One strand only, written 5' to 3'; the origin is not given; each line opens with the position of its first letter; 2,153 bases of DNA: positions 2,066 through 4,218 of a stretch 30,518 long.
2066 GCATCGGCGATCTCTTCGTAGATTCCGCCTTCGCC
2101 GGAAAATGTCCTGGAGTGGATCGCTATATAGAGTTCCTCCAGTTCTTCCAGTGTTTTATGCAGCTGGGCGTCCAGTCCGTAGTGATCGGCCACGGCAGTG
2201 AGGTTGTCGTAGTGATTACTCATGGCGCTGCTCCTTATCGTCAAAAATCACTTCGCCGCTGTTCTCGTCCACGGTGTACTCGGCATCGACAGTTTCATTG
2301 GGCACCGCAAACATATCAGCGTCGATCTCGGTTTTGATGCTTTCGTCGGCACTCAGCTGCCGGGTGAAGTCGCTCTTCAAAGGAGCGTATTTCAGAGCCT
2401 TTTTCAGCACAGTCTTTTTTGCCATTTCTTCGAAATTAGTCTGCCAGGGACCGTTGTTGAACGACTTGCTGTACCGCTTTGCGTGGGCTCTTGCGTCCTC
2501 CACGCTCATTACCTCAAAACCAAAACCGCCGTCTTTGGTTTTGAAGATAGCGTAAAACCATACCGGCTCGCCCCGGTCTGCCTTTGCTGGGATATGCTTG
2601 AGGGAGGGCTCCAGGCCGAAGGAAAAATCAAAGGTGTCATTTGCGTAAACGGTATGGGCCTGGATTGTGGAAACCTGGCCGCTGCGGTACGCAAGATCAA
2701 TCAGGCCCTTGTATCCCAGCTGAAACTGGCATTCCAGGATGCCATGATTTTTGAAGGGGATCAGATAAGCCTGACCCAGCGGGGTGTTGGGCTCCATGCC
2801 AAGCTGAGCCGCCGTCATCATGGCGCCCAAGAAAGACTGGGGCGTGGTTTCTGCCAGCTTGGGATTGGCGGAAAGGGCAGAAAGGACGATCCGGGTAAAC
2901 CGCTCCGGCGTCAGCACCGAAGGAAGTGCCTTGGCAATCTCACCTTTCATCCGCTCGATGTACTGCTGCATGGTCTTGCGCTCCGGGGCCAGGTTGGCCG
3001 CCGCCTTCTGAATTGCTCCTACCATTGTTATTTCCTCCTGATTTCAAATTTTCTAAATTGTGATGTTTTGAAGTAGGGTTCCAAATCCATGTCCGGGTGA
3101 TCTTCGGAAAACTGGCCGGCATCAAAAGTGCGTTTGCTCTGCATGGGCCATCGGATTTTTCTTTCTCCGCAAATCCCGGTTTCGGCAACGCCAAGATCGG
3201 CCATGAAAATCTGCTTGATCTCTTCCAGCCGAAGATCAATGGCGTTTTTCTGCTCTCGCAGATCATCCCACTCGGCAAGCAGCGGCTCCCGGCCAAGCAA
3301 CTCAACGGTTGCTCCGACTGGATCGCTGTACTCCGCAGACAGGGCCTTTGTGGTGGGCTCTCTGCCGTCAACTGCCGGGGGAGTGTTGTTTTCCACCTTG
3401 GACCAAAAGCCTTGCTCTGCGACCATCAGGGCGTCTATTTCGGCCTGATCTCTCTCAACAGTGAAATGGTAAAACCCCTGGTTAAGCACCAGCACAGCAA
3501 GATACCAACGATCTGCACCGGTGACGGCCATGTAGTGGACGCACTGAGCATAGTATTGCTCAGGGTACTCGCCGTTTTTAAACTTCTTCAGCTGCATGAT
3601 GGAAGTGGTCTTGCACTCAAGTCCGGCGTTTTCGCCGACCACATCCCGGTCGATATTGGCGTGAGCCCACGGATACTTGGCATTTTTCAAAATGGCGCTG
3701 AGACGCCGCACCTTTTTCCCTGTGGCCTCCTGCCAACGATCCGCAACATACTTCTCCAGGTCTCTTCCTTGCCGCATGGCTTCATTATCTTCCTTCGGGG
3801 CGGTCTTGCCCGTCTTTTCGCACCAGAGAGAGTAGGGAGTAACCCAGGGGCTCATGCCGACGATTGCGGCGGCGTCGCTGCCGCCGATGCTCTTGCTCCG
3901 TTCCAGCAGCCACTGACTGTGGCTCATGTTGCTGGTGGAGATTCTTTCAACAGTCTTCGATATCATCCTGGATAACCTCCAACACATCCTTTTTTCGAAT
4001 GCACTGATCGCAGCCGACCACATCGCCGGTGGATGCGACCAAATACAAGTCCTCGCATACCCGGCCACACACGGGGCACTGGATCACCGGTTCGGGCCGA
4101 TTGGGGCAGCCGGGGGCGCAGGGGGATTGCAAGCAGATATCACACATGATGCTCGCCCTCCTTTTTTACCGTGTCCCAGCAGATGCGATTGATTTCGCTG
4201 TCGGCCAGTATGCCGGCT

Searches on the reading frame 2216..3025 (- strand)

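Call 103: search_protein_families(library=pfam, proteins=[window:2216-3025:-], max_evalue=0.001)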
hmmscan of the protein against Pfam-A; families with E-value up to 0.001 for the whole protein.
window:2216-3025:- (269 aa): 1 family
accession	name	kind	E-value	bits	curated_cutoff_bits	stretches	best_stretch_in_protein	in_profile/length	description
PF03837.19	RecT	-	1.1e-57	195.3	24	1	41-233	1-190/198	RecT family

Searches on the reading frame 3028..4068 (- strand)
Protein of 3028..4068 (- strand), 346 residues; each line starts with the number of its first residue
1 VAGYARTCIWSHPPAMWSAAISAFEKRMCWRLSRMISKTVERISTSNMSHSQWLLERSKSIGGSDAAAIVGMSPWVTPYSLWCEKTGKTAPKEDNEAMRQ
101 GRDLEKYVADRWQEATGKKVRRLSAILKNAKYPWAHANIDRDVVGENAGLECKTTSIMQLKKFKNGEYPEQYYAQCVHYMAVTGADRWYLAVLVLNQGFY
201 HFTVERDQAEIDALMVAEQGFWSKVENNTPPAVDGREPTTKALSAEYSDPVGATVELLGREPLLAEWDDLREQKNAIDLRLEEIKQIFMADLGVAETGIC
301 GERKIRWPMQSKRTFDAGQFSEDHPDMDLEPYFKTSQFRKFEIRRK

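Call 103: search_protein_families(library=pfam, proteins=[window:3028-4068:-], max_evalue=0.001)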
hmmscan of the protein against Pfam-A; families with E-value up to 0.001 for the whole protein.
window:3028-4068:- (346 aa): 1 family
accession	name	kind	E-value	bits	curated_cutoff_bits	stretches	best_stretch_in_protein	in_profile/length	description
PF09588.16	YqaJ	-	5.4e-34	118.1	22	1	52-185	1-149/150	YqaJ-like viral recombinase domain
